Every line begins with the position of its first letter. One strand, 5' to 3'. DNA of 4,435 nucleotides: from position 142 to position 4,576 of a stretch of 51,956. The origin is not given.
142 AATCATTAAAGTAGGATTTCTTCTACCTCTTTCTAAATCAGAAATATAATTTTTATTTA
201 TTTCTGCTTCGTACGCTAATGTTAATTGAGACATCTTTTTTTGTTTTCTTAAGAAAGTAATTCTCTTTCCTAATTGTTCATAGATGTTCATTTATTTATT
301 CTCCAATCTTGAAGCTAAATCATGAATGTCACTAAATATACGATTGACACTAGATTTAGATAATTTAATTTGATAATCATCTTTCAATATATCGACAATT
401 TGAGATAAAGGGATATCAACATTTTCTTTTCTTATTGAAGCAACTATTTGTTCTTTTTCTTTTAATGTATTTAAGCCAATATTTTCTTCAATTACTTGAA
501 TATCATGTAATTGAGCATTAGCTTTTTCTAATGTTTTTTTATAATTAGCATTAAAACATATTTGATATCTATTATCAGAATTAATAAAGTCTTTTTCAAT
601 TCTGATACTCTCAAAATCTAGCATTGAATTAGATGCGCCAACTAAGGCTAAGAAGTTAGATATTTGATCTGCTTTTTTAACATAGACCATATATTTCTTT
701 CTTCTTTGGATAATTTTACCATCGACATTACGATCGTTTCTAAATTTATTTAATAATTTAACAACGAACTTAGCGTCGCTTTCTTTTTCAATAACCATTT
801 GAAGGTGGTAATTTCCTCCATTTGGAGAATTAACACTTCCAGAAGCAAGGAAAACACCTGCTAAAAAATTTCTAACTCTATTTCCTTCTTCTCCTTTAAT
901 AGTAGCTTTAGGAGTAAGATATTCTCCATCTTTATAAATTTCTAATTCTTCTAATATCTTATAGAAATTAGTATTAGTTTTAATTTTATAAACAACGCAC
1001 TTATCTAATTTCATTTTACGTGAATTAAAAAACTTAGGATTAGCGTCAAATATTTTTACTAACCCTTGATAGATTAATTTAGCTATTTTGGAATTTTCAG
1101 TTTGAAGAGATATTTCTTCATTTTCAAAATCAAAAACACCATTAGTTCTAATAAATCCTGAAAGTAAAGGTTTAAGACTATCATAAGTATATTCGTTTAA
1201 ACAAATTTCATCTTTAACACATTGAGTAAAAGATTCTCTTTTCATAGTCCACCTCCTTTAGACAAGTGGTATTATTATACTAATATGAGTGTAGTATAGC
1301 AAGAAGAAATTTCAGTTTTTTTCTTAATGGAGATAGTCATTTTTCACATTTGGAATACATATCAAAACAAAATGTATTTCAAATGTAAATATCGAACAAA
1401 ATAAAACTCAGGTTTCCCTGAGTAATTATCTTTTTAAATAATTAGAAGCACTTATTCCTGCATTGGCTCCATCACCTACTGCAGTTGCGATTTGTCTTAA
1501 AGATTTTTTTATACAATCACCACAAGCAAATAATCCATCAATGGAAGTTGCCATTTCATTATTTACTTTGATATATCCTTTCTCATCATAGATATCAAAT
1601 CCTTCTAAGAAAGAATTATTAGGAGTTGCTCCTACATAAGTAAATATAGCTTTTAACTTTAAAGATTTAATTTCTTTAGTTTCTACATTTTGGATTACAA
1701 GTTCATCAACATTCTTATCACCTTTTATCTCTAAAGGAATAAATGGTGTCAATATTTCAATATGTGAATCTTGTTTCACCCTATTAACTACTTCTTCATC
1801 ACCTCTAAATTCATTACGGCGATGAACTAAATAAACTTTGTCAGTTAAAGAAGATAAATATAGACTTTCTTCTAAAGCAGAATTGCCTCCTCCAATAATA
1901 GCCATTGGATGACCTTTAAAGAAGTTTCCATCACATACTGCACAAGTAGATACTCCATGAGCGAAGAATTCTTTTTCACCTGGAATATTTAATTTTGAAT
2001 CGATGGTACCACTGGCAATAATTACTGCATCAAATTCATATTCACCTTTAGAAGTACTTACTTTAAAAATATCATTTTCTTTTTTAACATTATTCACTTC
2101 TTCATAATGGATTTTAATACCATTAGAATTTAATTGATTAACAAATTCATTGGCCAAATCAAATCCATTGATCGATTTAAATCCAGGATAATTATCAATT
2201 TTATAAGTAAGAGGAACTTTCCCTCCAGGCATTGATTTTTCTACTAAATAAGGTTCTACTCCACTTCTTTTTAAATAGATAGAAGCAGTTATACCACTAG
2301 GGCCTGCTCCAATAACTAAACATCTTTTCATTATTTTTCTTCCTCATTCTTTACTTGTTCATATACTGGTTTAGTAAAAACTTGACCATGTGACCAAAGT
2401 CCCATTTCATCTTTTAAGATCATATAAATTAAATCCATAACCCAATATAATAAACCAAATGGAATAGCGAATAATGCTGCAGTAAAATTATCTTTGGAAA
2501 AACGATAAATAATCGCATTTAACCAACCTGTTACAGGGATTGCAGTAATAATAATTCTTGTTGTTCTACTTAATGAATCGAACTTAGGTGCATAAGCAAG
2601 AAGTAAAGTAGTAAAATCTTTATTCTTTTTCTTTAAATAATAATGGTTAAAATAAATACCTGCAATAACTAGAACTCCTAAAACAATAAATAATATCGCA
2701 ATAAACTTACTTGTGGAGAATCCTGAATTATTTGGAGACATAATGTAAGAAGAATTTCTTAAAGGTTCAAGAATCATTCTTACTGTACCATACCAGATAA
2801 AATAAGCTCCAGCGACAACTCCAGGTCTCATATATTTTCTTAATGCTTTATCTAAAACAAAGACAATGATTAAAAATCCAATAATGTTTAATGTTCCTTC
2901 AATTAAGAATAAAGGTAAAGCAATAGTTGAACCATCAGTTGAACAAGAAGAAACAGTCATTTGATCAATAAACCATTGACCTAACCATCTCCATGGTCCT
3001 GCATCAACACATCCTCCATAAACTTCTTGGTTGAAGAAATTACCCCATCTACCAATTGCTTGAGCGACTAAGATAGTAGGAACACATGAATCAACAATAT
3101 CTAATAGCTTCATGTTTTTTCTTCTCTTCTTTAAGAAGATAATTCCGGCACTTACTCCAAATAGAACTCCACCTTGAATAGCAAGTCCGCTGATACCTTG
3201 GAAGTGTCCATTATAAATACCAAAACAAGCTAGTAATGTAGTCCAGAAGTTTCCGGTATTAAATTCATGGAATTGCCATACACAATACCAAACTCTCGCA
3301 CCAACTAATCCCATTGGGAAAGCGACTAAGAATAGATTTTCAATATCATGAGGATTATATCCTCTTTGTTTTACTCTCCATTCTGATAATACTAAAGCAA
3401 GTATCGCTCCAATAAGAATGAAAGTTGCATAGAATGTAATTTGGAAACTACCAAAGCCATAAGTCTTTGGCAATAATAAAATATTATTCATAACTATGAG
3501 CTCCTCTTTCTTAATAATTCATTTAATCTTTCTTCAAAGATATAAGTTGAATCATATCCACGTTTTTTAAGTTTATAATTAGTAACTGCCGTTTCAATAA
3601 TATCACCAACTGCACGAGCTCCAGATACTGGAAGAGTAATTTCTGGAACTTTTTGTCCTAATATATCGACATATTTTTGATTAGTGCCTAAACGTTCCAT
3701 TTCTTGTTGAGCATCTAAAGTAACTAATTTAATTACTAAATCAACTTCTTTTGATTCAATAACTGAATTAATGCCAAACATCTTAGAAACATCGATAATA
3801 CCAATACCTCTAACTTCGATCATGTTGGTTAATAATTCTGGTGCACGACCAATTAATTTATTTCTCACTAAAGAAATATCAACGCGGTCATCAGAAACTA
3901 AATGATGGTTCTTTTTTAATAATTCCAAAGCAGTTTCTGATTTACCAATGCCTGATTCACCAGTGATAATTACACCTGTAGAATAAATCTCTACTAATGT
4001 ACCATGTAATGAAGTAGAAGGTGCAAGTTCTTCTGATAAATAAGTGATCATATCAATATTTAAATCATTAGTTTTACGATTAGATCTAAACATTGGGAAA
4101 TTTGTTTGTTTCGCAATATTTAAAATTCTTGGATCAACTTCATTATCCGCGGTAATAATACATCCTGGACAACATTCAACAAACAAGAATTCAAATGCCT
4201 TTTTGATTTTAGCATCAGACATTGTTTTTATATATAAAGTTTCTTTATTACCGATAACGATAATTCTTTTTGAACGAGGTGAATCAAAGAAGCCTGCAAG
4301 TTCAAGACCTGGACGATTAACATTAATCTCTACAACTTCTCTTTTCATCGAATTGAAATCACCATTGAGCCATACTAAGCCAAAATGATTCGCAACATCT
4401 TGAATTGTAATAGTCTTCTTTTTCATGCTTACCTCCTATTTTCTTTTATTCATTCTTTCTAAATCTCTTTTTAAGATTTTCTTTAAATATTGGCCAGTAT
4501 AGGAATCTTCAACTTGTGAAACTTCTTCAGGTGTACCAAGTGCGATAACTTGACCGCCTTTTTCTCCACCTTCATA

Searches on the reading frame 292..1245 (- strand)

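Call 57: search_protein_families(library=pfam, proteins=[window:292-1245:-], max_evalue=0.00001)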
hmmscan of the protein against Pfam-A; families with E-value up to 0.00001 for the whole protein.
window:292-1245:- (317 aa): 3 families
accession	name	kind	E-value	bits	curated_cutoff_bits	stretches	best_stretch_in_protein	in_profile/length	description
PF14527.11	LAGLIDADG_WhiA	-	2.3e-27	95.4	23.2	1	125-220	2-92/93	WhiA LAGLIDADG-like domain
PF02650.20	HTH_WhiA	-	2.3e-15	57.2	27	1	225-311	2-84/84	WhiA C-terminal HTH domain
PF10298.14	WhiA_N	-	1.2e-13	51.4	23.4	1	28-104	8-86/86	WhiA N-terminal LAGLIDADG-like domain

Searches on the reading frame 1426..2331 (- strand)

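Call 57: search_protein_families(library=pfam, proteins=[window:1426-2331:-], max_evalue=0.00001)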
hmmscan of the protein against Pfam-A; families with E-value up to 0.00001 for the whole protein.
window:1426-2331:- (301 aa): 6 families
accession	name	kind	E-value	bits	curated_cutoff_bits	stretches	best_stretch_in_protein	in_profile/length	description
PF07992.20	Pyr_redox_2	-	2.3e-48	165.5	26.1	1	3-288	2-291/291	Pyridine nucleotide-disulphide oxidoreductase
PF13738.12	Pyr_redox_3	-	7.9e-30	104.6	30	1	69-271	93-305/305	Pyridine nucleotide-disulphide oxidoreductase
PF00070.33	Pyr_redox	-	2.6e-16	60.3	22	1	143-213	2-79/82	Pyridine nucleotide-disulphide oxidoreductase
PF03486.20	HI0933_like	-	2.2e-08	34.3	50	0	58-109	110-164/244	HI0933-like protein Rossmann domain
PF01266.30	DAO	-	8.6e-08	32.5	27.9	0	49-108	141-203/353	FAD dependent oxidoreductase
PF01134.28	GIDA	-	1.4e-06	28.1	22.1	0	4-32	2-30/391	Glucose inhibited division protein A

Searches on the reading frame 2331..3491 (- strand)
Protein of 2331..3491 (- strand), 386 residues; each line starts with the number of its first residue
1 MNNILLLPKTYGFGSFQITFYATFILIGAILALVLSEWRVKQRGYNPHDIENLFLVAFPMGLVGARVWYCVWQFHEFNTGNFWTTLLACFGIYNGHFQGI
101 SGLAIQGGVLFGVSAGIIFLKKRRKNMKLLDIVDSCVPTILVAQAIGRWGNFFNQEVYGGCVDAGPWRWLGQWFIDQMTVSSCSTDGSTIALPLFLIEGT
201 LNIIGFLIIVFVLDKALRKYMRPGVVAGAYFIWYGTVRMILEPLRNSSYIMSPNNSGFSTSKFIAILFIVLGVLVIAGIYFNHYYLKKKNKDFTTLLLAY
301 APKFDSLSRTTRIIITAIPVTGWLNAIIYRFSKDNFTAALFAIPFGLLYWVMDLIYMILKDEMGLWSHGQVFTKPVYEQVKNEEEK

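Call 57: search_protein_families(library=pfam, proteins=[window:2331-3491:-], max_evalue=0.00001)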
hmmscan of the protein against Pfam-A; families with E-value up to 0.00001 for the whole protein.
window:2331-3491:- (386 aa): 1 family
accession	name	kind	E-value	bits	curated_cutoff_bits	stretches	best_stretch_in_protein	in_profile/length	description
PF01790.23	LGT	-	1.8e-48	165.4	24.9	1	13-276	6-238/240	Prolipoprotein diacylglyceryl transferase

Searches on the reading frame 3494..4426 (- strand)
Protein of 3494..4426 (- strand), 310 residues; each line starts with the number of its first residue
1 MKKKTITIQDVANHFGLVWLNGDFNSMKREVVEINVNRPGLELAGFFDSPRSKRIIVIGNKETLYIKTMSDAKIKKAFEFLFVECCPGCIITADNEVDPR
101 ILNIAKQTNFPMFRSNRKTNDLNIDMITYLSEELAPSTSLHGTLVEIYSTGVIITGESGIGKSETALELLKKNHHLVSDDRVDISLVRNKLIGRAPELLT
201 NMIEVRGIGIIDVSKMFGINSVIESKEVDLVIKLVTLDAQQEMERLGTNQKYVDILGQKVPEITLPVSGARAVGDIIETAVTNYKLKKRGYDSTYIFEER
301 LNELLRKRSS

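Call 57: search_protein_families(library=pfam, proteins=[window:3494-4426:-], max_evalue=0.00001)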
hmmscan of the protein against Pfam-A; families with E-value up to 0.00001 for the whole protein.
window:3494-4426:- (310 aa): 2 families
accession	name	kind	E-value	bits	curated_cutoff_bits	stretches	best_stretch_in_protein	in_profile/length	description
PF07475.17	Hpr_kinase_C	-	2.3e-62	209.9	33.3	1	133-300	2-170/171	HPr Serine kinase C-terminal domain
PF02603.21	Hpr_kinase_N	-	6.5e-28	97.7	24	1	6-130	1-125/125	HPr Serine kinase N terminus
